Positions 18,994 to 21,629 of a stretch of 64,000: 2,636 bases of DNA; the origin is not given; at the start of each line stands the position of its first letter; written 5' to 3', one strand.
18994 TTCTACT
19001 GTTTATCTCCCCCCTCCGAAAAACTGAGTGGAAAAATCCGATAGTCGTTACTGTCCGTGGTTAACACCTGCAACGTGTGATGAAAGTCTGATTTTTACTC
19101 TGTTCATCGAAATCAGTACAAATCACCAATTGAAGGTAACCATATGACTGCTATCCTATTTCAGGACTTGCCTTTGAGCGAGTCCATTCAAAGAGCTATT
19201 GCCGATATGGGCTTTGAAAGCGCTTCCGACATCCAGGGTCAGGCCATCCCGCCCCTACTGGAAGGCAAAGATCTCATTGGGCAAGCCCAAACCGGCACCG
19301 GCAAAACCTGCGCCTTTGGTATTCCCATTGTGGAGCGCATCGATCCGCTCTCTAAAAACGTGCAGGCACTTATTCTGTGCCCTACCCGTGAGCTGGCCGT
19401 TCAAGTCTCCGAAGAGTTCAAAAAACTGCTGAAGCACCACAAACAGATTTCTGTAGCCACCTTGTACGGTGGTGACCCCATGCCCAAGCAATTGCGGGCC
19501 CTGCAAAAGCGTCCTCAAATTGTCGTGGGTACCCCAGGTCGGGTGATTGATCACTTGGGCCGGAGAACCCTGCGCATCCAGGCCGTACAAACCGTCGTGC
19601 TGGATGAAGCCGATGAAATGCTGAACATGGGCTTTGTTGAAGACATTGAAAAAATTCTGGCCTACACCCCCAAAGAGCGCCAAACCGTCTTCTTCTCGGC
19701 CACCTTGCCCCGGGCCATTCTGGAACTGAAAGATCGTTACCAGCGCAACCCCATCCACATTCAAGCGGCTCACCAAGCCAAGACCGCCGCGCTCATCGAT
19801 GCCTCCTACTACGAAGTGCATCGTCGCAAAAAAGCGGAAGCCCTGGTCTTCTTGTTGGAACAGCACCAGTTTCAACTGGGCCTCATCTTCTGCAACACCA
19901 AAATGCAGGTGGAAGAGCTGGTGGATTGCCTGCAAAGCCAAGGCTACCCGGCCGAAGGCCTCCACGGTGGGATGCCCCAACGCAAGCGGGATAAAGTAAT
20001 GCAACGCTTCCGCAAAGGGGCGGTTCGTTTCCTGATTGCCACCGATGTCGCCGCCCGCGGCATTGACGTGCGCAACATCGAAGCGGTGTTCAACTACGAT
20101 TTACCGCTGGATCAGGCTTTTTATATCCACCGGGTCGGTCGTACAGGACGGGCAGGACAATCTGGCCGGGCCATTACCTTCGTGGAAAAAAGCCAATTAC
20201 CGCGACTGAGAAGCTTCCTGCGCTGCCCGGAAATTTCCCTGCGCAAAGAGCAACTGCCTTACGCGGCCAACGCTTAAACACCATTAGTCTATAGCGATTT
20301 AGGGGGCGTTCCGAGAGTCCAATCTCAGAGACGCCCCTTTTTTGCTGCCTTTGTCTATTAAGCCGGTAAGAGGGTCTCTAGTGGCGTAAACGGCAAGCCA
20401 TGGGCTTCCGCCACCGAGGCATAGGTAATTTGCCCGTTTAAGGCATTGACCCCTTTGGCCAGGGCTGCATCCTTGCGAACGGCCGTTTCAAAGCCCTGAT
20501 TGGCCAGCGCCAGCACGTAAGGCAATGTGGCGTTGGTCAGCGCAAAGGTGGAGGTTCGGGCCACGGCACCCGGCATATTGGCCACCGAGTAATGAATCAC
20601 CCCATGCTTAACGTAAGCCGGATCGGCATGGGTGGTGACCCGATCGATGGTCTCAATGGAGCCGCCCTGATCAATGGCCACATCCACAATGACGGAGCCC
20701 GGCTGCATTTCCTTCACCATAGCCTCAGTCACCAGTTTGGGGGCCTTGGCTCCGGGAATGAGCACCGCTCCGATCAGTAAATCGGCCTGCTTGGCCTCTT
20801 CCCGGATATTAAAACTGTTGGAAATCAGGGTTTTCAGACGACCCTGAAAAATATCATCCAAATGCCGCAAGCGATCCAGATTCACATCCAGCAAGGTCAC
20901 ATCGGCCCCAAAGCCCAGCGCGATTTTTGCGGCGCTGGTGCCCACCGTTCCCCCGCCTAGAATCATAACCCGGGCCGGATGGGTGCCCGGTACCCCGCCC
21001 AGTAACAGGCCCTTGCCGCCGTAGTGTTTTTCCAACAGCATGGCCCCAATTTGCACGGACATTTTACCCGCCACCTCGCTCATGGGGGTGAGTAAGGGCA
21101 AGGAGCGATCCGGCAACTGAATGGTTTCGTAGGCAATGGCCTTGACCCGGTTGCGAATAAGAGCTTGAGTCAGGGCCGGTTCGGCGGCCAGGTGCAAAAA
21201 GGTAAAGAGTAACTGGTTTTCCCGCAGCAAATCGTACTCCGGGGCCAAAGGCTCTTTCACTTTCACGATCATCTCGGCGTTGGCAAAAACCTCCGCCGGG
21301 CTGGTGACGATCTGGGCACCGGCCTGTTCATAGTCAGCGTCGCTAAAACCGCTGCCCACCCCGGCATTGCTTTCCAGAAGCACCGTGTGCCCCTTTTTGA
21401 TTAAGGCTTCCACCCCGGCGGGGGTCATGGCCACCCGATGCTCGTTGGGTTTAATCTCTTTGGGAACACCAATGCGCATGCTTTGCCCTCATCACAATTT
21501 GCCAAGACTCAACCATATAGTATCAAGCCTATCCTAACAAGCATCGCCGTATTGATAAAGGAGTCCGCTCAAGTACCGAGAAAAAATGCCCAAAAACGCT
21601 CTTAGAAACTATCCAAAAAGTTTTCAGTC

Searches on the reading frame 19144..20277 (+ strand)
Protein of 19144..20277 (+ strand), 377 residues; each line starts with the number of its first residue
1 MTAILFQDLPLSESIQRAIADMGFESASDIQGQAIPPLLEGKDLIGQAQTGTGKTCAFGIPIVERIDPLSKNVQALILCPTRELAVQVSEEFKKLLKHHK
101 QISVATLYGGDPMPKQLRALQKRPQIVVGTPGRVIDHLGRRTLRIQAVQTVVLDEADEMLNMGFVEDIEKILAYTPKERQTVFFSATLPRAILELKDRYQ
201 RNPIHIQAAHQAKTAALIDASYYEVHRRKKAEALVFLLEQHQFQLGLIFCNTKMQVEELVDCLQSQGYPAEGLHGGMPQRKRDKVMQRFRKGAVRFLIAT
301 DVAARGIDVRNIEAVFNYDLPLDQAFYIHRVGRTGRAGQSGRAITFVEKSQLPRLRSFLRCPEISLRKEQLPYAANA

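Call 15: search_protein_families(library=ncbifam, proteins=[window:19144-20277:+], max_evalue=0.001)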
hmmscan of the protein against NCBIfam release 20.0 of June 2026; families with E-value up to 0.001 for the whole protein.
window:19144-20277:+ (377 aa): 48 families (the best 25 are shown)
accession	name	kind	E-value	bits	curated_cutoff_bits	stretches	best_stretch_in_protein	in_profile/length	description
NF053631.1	RNA_helic_CshA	equivalog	1.3e-145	485.5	646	1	6-373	1-367/434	degradosome RNA helicase CshA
NF008744.0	PRK11776.1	equivalog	2.9e-129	431.6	524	1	4-373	4-372/460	ATP-dependent RNA helicase DbpA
NF008642.0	PRK11634.1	equivalog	1.4e-114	383.7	989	1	4-374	6-376/628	DEAD/DEAH family ATP-dependent RNA helicase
NF053636.1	DDHlcsCsdAPsy1082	equivalog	5e-96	322.3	890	1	4-360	3-360/512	DEAD/DEAH box helicase CsdA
NF008394.0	PRK11192.1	equivalog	5.2e-94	315.6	507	1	4-351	3-355/441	ATP-dependent RNA helicase SrmB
NF053711.1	RNA_heli_RhlE1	exception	9.6e-94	314.6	750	1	6-351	3-352/434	RNA helicase RhlE1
NF003419.0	PRK04837.1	equivalog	7.9e-88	295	588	1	2-347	7-360/424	ATP-dependent RNA helicase RhlB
NF053710.1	RNA_heli_RhlE2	exception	1.8e-87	294.3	925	1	6-349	3-355/635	RNA helicase RhlE2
NF002340.1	PRK01297.1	equivalog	2.4e-82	276.7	564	1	6-349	3-355/372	ATP-dependent RNA helicase RhlB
NF007882.0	PRK10590.1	equivalog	5.7e-82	276.1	743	1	6-349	3-351/456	ATP-dependent RNA helicase RhlE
NF003390.0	PRK04537.1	equivalog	1.2e-74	252.4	732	1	2-347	7-361/572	ATP-dependent RNA helicase RhlB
TIGR01389.1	recQ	equivalog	4.8e-23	81.4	640.2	1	23-360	10-341/591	DNA helicase RecQ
TIGR04121.1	DEXH_lig_assoc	equivalog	2e-22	78.7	850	1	28-348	15-357/804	ligase-associated DNA damage response DEXH box helicase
NF010337.0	PRK13766.1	equivalog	6.8e-22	77.4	610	2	238-349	361-479/781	Hef nuclease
TIGR00614.1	recQ_fam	subfamily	1.2e-20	73.8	219.8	1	222-360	202-343/470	RecQ family ATP-dependent DNA helicase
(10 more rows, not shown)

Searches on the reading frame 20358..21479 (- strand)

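Call 15: search_protein_families(library=ncbifam, proteins=[window:20358-21479:-], max_evalue=0.001)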
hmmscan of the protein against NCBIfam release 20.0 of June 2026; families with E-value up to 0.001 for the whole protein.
window:20358-21479:- (373 aa): 12 families
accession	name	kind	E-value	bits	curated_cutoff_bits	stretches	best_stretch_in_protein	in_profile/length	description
TIGR00518.1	alaDH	equivalog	9.5e-166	551.3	391.85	1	1-370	1-368/370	alanine dehydrogenase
NF006942.0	PRK09424.1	equivalog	2.3e-53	181.7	383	2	1-200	1-197/510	Re/Si-specific NAD(P)(+) transhydrogenase subunit alpha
TIGR00561.1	pntA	equivalog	6.9e-45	153.6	444.4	2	2-198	1-194/511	Re/Si-specific NAD(P)(+) transhydrogenase subunit alpha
NF006162.0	PRK08306.1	equivalog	2.5e-06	27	261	1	167-273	153-248/297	dipicolinate synthase subunit DpsA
TIGR02853.1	spore_dpaA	equivalog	1.1e-05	24.9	319.65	1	167-274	150-246/287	dipicolinic acid synthetase subunit A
NF005884.0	PRK07846.1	equivalog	2.6e-05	23.1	501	1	167-231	167-231/454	mycothione reductase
NF007030.0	PRK09496.1-1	equivalog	3.8e-05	22.5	371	1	170-237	2-71/458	Trk system potassium transporter TrkA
NF005111.0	PRK06545.2-3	equivalog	0.00013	21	344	1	169-352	14-181/371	prephenate dehydrogenase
NF009127.0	PRK12480.1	equivalog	0.00029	20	579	1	170-286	148-250/330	D-lactate dehydrogenase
NF010783.0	PRK14186.1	equivalog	0.00064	18.9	333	0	220-322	190-283/297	bifunctional methylenetetrahydrofolate dehydrogenase/methenyltetrahydrofolate cyclohydrolase FolD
TIGR03452.1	mycothione_red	equivalog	0.00072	18.6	635.65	0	167-229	168-230/452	mycothione reductase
NF007032.0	PRK09496.1-4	equivalog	0.001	18.1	309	0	170-236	2-70/457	Trk system potassium transporter TrkA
